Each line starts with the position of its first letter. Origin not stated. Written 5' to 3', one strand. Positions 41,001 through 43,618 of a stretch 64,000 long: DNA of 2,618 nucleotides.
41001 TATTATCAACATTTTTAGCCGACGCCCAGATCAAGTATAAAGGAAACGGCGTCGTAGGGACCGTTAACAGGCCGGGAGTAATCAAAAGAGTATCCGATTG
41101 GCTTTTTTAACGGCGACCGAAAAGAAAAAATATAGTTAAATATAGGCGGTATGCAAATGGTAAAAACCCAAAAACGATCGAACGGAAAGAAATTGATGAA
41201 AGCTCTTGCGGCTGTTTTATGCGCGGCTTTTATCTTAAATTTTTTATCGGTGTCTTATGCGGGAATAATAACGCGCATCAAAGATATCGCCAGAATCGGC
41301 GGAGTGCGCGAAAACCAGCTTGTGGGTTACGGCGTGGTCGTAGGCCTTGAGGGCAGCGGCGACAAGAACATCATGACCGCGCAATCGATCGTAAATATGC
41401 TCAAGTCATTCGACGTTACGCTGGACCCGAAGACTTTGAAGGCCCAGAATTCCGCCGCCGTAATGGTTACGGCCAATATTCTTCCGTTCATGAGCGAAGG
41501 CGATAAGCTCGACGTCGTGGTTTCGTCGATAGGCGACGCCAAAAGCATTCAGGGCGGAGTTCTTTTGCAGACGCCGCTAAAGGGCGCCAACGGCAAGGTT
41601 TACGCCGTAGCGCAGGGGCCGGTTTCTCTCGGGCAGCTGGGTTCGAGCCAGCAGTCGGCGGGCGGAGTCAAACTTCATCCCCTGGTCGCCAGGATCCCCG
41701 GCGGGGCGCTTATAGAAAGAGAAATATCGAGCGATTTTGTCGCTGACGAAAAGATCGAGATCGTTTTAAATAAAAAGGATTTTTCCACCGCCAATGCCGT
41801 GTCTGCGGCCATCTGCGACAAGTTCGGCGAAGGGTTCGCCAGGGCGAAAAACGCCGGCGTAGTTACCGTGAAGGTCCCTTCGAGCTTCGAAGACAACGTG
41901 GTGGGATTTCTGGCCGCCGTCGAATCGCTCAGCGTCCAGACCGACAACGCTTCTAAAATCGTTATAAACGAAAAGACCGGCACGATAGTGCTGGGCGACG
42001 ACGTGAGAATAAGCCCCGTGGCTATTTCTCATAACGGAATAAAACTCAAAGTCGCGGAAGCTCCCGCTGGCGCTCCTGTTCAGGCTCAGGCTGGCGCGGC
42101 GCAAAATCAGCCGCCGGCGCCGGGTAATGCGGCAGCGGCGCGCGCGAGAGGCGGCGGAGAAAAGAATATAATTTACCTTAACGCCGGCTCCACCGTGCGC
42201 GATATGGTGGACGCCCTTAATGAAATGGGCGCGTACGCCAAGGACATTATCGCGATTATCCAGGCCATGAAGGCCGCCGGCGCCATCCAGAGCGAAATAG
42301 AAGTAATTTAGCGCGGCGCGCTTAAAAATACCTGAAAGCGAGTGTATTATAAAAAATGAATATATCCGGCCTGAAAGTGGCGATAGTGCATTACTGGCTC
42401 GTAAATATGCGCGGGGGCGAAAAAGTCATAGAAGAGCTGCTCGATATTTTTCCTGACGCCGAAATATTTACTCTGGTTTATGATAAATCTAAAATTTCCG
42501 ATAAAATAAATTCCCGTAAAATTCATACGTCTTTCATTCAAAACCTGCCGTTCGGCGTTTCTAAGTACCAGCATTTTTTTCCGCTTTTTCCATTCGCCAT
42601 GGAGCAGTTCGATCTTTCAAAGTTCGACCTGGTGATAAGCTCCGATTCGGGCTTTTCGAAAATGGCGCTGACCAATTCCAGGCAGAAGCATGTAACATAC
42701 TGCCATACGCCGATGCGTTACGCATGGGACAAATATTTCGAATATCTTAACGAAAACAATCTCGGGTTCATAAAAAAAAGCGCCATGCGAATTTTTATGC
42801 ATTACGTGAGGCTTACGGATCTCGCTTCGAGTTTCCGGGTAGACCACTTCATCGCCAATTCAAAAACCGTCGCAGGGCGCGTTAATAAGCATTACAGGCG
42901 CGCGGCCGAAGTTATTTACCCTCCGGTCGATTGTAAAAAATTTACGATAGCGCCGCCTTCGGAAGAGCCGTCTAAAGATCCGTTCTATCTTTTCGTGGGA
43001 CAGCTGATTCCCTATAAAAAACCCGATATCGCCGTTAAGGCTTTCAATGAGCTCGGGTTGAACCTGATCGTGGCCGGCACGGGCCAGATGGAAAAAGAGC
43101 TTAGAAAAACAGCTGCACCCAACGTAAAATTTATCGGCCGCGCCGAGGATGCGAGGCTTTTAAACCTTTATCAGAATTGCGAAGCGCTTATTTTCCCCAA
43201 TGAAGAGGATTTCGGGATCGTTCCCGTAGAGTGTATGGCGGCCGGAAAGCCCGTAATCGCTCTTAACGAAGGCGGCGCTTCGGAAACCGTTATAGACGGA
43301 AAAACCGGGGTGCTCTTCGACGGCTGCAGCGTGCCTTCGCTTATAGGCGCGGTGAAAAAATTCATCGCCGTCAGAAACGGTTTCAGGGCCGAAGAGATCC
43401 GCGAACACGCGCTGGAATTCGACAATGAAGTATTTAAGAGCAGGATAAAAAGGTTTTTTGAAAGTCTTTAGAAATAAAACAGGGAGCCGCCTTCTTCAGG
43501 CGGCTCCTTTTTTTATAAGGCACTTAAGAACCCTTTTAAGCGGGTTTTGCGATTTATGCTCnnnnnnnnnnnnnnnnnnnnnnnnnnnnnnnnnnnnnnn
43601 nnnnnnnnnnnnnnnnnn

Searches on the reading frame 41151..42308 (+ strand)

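Call 27: search_protein_families(library=pfam, proteins=[window:41151-42308:+])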
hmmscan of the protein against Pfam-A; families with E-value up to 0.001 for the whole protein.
window:41151-42308:+ (386 aa): 1 family
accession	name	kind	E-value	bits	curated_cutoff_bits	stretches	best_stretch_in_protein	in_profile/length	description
PF02119.21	FlgI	-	1.3e-113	379.8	25.3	1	42-385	1-343/343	Flagellar P-ring protein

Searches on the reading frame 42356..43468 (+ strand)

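Call 27: search_protein_families(library=pfam, proteins=[window:42356-43468:+])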
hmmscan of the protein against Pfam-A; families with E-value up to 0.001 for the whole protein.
window:42356-43468:+ (371 aa): 4 families
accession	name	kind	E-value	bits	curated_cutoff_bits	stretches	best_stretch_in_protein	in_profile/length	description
PF00534.26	Glycos_transf_1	-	8.4e-30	104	26.4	1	198-338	5-157/172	Glycosyl transferases group 1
PF13692.12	Glyco_trans_1_4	-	9.3e-22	78.3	27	1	211-336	4-139/142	Glycosyl transferases group 1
PF13439.12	Glyco_transf_4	-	1.9e-09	38.2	28.5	1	58-194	41-169/170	Glycosyltransferase Family 4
PF20706.3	GT4-conflict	-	0.00081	18.9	26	0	200-314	187-322/385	Family 4 Glycosyltransferase in conflict systems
